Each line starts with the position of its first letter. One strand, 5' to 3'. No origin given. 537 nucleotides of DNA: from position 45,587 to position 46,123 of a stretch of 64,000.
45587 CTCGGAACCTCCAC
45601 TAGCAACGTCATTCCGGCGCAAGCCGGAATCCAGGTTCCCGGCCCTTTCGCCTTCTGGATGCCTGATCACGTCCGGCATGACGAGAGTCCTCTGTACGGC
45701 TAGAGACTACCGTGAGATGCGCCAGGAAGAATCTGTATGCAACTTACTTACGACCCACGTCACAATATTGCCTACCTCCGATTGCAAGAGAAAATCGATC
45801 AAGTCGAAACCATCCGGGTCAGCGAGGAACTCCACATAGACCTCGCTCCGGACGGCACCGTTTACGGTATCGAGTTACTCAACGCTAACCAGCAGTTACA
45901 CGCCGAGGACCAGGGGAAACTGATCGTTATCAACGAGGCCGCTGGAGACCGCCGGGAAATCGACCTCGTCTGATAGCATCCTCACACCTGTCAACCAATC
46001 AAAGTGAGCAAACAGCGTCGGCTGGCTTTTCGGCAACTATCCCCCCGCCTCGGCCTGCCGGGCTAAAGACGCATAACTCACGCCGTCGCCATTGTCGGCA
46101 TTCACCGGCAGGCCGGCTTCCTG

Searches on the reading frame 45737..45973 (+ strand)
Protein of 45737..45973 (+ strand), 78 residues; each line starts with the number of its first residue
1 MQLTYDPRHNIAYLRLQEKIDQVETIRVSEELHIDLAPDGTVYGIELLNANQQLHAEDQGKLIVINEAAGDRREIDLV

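Call 74: search_protein_families(library=pfam, proteins=[window:45737-45973:+], max_evalue=0.001)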
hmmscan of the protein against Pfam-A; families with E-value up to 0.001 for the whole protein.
window:45737-45973:+ (78 aa): 1 family
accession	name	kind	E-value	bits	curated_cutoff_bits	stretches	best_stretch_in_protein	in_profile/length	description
PF10049.14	DUF2283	-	2.3e-11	44.1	23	1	3-50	2-48/49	Protein of unknown function (DUF2283)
